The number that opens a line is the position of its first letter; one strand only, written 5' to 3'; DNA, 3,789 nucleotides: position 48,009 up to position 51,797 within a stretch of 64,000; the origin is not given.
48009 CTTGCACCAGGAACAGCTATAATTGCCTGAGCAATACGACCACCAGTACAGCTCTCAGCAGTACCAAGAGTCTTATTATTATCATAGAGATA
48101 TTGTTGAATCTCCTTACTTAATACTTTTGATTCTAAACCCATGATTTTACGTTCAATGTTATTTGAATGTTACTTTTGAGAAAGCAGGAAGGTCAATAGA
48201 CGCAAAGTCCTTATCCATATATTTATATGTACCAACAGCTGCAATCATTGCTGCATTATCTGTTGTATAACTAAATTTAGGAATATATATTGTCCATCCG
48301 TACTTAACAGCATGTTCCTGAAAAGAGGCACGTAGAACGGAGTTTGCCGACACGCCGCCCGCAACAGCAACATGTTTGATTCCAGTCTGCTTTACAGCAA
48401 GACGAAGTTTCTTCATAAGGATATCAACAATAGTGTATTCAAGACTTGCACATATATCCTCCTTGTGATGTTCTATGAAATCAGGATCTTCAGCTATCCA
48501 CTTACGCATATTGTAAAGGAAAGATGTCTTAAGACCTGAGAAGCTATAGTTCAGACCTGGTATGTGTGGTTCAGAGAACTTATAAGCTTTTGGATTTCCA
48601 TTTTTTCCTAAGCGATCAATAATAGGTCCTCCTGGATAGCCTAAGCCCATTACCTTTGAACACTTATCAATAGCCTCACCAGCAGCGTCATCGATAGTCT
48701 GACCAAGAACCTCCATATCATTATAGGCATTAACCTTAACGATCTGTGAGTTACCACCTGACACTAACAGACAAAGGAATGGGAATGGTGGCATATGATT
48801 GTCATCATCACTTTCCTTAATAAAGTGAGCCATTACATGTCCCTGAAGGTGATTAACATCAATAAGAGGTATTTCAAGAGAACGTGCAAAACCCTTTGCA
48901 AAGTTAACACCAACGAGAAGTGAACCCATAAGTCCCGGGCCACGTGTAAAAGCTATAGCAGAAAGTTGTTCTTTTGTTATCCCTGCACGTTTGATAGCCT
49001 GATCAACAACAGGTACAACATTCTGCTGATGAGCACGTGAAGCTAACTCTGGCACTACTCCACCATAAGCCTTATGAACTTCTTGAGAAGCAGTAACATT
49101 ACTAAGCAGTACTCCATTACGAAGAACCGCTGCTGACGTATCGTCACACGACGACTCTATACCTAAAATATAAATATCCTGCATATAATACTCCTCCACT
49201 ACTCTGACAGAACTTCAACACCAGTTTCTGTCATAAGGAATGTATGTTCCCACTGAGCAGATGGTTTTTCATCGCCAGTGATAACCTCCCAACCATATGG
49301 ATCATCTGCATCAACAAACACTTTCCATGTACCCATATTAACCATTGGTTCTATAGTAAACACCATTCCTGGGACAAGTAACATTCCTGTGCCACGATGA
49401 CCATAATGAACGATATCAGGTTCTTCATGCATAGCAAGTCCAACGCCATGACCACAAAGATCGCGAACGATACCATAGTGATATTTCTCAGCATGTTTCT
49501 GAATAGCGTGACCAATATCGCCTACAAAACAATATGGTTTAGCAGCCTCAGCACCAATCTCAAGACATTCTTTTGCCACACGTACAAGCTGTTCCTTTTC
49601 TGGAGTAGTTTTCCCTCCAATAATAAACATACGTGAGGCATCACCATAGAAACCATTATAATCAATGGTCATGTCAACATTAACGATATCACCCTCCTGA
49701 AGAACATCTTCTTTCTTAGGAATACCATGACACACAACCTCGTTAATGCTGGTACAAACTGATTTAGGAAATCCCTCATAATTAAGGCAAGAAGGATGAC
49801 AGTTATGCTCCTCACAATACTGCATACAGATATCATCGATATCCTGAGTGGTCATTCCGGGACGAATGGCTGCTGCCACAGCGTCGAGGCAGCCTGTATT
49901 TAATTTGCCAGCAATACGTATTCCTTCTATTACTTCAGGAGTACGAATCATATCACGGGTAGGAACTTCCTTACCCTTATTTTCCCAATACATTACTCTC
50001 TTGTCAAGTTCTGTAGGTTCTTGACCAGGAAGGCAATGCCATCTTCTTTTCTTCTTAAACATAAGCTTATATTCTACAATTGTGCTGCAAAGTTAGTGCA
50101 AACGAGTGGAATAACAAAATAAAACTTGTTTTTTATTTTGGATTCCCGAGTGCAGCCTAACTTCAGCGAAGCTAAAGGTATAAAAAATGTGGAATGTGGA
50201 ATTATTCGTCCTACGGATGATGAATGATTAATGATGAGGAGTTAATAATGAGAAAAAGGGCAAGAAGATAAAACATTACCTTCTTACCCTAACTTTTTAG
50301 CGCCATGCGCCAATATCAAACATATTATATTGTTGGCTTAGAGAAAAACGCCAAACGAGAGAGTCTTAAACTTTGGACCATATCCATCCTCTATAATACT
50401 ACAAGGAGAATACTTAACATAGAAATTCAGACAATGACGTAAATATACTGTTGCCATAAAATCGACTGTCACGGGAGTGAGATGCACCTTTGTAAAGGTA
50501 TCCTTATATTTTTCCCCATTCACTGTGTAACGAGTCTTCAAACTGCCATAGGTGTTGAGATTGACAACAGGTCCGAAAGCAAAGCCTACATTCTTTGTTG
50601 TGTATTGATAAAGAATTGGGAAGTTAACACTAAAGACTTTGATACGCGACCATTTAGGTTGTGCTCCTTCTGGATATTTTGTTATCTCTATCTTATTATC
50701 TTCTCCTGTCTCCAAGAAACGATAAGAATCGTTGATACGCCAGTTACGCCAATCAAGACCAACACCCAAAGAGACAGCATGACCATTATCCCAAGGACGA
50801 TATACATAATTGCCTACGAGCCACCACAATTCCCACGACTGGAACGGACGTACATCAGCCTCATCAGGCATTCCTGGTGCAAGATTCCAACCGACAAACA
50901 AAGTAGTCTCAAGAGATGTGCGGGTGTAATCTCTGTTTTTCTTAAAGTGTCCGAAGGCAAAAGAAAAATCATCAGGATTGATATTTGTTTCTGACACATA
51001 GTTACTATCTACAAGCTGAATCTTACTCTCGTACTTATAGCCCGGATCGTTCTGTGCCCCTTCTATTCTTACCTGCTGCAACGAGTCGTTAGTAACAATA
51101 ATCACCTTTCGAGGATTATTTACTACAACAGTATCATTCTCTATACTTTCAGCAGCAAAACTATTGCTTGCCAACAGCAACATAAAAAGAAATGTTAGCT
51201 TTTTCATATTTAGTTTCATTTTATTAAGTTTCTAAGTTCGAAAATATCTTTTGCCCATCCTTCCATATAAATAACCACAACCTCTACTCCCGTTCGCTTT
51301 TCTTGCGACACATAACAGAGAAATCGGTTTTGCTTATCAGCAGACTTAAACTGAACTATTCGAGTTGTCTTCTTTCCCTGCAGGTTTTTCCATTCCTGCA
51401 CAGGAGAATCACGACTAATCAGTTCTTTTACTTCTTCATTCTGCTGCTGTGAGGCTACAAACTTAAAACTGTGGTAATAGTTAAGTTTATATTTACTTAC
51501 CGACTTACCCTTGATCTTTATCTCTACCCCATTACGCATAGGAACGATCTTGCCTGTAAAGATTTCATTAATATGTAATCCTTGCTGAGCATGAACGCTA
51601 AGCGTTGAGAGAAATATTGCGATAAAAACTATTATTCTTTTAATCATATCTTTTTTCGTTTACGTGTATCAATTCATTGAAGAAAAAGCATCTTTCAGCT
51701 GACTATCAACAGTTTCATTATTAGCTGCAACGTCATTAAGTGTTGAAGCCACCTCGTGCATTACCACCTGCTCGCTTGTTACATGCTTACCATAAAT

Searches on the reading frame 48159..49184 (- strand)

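Call 65: search_protein_families(library=pfam, proteins=[window:48159-49184:-], max_evalue=0.00001)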
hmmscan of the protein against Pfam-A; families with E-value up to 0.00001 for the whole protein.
window:48159-49184:- (341 aa): 2 families
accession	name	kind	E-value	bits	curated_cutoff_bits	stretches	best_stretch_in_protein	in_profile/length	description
PF00814.31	TsaD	-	1.1e-92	311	24.8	1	26-315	2-263/264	tRNA N6-adenosine threonylcarbamoyltransferase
PF22521.2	HypF_C_2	-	1.3e-06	28.8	27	1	238-304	163-229/241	Carbamoyltransferase, Kae1-like Domain, second subdomain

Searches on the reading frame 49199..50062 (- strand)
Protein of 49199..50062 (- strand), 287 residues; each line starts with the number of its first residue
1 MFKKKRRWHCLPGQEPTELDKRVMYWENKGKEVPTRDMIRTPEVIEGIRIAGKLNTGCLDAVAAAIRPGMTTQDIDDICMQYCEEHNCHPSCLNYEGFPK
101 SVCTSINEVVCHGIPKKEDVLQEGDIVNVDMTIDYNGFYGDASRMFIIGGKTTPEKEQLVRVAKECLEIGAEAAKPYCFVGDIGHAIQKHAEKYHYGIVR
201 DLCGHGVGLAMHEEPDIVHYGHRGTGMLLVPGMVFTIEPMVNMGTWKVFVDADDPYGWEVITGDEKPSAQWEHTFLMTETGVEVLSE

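Call 65: search_protein_families(library=pfam, proteins=[window:49199-50062:-], max_evalue=0.00001)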
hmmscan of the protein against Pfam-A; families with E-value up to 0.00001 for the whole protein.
window:49199-50062:- (287 aa): 1 family
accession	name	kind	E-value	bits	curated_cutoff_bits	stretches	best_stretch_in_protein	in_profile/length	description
PF00557.29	Peptidase_M24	-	7.1e-52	176.6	23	1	46-279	1-208/208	Metallopeptidase family M24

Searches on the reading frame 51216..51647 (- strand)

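Call 66: search_protein_families(library=pfam, proteins=[window:51216-51647:-], max_evalue=0.00001)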
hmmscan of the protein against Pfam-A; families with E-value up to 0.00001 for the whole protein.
window:51216-51647:- (143 aa): 1 family
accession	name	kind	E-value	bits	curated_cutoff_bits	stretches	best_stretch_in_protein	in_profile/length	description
PF19603.4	DUF6108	-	5.4e-15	56.1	23.9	1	13-139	2-134/138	Family of unknown function (DUF6108)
